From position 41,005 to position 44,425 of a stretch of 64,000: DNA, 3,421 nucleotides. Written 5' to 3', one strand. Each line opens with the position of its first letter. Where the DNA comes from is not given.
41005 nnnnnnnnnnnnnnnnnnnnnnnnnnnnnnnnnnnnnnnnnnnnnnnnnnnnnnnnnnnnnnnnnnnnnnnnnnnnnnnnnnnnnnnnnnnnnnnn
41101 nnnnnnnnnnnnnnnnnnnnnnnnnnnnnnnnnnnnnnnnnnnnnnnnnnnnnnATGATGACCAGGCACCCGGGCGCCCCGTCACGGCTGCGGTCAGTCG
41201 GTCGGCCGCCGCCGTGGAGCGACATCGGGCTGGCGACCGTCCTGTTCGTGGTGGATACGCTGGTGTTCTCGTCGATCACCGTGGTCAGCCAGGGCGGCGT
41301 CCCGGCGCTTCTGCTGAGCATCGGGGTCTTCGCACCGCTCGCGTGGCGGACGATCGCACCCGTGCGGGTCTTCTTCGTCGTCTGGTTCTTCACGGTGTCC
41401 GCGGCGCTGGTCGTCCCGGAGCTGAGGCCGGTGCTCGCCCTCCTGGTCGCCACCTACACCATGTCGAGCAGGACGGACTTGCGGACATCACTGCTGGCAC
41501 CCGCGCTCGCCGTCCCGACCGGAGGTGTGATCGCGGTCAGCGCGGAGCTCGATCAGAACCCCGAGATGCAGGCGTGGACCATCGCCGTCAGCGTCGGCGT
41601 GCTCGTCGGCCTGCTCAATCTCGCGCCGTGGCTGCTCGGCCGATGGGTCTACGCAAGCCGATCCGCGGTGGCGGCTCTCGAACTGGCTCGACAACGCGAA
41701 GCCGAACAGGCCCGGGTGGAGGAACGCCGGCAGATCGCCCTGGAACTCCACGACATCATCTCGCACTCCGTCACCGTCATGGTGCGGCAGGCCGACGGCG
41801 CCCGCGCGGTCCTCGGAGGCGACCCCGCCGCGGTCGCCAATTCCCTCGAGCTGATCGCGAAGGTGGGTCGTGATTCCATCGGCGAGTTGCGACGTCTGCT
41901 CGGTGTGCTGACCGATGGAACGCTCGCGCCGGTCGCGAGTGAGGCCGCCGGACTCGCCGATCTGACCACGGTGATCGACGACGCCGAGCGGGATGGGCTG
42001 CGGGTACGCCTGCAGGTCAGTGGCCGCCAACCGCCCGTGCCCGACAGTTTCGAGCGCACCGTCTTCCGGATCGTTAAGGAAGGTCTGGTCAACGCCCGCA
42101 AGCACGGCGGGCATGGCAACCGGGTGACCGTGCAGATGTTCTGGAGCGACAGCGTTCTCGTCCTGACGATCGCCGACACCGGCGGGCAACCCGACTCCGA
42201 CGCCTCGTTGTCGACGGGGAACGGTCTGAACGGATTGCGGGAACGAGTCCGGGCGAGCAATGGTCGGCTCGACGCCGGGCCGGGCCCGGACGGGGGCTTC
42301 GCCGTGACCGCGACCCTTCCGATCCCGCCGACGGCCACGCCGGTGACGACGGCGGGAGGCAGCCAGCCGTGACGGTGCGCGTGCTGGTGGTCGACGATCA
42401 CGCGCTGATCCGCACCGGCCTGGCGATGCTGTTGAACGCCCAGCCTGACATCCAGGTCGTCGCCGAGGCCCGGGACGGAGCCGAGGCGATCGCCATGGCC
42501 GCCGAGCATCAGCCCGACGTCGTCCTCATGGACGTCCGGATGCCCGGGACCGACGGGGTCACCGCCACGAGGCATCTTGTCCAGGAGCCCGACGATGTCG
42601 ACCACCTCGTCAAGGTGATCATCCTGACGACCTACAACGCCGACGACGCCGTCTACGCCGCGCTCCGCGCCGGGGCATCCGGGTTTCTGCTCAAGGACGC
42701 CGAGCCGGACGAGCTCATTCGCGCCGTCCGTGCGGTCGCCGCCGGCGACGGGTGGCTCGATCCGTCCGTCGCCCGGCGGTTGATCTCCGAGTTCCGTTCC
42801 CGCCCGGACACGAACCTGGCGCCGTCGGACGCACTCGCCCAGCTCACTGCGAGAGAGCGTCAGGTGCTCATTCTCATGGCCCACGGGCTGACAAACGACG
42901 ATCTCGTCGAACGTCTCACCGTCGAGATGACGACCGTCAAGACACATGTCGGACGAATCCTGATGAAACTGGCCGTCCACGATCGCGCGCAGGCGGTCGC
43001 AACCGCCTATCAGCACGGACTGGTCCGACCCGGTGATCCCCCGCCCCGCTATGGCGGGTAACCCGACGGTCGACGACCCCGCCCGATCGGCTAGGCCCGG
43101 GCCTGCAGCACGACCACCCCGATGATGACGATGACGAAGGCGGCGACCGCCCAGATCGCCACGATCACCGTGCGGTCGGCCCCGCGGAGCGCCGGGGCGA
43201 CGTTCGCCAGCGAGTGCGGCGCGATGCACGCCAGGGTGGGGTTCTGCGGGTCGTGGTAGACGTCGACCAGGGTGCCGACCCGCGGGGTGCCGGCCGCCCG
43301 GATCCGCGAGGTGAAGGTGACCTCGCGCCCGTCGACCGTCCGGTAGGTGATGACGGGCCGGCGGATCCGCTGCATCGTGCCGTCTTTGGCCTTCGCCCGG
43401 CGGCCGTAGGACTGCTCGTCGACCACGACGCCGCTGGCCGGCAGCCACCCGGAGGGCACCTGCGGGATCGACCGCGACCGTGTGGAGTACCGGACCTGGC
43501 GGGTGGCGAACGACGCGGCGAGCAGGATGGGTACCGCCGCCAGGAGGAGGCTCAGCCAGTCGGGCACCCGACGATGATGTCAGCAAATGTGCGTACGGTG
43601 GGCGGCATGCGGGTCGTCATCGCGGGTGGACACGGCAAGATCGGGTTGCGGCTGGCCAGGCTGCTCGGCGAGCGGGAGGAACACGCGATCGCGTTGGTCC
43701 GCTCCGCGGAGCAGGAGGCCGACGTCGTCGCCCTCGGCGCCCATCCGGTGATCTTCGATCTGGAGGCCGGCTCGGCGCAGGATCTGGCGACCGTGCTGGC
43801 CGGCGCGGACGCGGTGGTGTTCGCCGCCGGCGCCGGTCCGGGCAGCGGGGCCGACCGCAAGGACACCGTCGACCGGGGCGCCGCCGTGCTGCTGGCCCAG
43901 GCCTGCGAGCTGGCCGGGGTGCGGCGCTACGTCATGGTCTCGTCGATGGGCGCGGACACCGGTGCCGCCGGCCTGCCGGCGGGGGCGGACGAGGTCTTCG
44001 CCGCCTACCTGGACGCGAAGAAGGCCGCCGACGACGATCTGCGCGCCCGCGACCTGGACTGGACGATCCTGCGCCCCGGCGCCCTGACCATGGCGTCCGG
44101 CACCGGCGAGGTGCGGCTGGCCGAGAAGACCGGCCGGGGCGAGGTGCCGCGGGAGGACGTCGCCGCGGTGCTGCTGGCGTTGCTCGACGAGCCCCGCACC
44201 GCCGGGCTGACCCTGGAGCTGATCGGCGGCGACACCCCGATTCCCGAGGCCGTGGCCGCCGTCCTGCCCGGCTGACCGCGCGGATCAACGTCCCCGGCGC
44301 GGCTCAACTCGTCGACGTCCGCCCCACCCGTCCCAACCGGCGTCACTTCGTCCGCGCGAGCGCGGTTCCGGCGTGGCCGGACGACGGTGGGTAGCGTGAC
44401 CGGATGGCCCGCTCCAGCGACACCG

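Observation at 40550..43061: Two paralogous three-component modules defined by a shared accessory domain ending in a Trp/Cys-rich motif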

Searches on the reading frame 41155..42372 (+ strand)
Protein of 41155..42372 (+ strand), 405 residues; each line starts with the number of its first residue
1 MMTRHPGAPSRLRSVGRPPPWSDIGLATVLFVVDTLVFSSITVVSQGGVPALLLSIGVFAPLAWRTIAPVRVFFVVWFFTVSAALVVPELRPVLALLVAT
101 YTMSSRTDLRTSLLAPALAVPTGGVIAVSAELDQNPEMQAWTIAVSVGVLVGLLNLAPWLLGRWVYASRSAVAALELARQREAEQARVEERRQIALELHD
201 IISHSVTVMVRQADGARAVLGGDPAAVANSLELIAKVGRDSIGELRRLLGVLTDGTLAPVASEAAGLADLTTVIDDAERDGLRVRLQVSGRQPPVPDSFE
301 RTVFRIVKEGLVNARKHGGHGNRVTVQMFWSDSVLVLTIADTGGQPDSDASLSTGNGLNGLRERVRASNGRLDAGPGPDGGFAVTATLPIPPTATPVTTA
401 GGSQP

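Call 6: search_protein_families(library=pfam, proteins=[window:41155-42372:+], max_evalue=0.1)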
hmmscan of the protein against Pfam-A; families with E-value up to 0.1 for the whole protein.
window:41155-42372:+ (405 aa): 4 families
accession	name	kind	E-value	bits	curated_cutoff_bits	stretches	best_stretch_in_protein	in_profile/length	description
PF07730.19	HisKA_3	-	1.4e-14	54.8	24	1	190-255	1-66/68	Histidine kinase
PF23539.1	DUF7134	-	8.5e-11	42.2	27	1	17-167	7-153/155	Domain of unknown function (DUF7134)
PF02518.31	HATPase_c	-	7.5e-07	30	26.4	1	301-391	4-110/111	Histidine kinase-, DNA gyrase B-, and HSP90-like ATPase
PF13581.12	HATPase_c_2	-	0.035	14.6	27.4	1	290-350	19-83/127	Histidine kinase-like ATPase domain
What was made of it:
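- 41155..42372 (+): Histidine kinase 1: DUF7134 membrane domain (5-6 membrane helices) + HisKA_3 + HATPase_c. Its start overlaps the large protein's stop (ATGA). Pfam (call 6).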

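Call 7: search_protein_families(library=ncbifam, proteins=[window:41155-42372:+], max_evalue=0.1)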
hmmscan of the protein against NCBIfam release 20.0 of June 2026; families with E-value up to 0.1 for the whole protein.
window:41155-42372:+ (405 aa): 6 families
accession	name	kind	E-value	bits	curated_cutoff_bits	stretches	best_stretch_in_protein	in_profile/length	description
NF008649.0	PRK11644.1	equivalog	3.7e-19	68.8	408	1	188-388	301-494/499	signal transduction histidine-protein kinase/phosphatase UhpB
NF047786.1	his_kin_MadS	equivalog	1.2e-16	60.8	500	1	185-389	225-434/434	MadS family sensor histidine kinase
NF052443.1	SensHisKinMctS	equivalog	3.4e-14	52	700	1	185-390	245-448/457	two-component system sensor histidine kinase MctS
NF007896.0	PRK10600.1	equivalog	1.3e-10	40.6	578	1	172-387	372-582/598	nitrate/nitrite two-component system sensor histidine kinase NarX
NF052531.1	Strep_LiaS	equivalog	1.7e-09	37.4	450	1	184-390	126-327/328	envelope stress sensor histidine kinase LiaS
NF008184.0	PRK10935.1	equivalog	1.4e-06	27.3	553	1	180-389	353-558/565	nitrate/nitrite two-component system sensor histidine kinase NarQ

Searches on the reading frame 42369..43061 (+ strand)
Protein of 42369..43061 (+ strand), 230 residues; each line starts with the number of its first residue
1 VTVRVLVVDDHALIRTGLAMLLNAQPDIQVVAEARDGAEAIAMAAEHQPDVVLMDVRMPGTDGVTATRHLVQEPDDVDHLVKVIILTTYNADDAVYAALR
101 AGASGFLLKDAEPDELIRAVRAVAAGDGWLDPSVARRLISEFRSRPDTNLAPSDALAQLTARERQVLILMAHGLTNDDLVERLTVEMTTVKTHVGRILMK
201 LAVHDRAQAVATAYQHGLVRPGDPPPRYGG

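Call 6: search_protein_families(library=pfam, proteins=[window:42369-43061:+], max_evalue=0.1)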
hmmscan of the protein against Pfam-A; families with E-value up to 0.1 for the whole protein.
window:42369-43061:+ (230 aa): 5 families
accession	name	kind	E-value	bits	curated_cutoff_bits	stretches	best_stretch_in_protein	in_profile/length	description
PF00072.30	Response_reg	-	2.5e-29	102.1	30.2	1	5-121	1-111/111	Response regulator receiver domain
PF00196.25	GerE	-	3.1e-15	56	23.5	1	158-212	2-56/57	Bacterial regulatory proteins, luxR family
PF08281.18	Sigma70_r4_2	-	1e-06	28.7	25.7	1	154-201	6-54/54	Sigma-70, region 4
PF04545.22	Sigma70_r4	-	0.012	15.6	24.1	1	155-201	1-48/50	Sigma-70, region 4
PF10686.14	YAcAr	-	0.028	14.6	28.2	0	8-48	11-51/66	YspA, cpYpsA-related SLOG family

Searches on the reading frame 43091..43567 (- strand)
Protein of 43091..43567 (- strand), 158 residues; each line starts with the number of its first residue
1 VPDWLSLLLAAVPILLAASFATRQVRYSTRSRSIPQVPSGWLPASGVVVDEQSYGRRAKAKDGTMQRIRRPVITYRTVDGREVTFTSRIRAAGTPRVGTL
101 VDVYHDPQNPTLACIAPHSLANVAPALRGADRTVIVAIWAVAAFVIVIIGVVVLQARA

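Call 69: search_protein_families(library=pfam, proteins=[window:43091-43567:-], max_evalue=0.001)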
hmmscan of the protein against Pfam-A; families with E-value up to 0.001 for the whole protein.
window:43091-43567:- (158 aa): 1 family
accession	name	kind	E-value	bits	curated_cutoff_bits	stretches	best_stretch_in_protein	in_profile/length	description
PF12158.14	DUF3592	-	9.4e-10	39.5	25.3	1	45-118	2-82/84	Domain of unknown function (DUF3592)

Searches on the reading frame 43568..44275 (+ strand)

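Call 69: search_protein_families(library=pfam, proteins=[window:43568-44275:+], max_evalue=0.001)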
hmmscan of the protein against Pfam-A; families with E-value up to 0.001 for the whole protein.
window:43568-44275:+ (235 aa): 5 families
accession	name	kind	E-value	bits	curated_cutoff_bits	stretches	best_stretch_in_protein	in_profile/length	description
PF13460.12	NAD_binding_10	-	2.8e-45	154.9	27.2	1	20-209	1-184/184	NAD(P)H-binding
PF01370.27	Epimerase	-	1.6e-06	28.1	20.9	1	16-129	1-121/240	NAD dependent epimerase/dehydratase family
PF05368.20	NmrA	-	1.8e-06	28.2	27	1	15-134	4-114/298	NmrA-like family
PF00056.29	Ldh_1_N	-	2.6e-06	28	27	1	14-118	1-108/141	lactate/malate dehydrogenase, NAD binding domain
PF01073.25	3Beta_HSD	-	2.6e-05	23.8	22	1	17-129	1-119/280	3-beta hydroxysteroid dehydrogenase/isomerase family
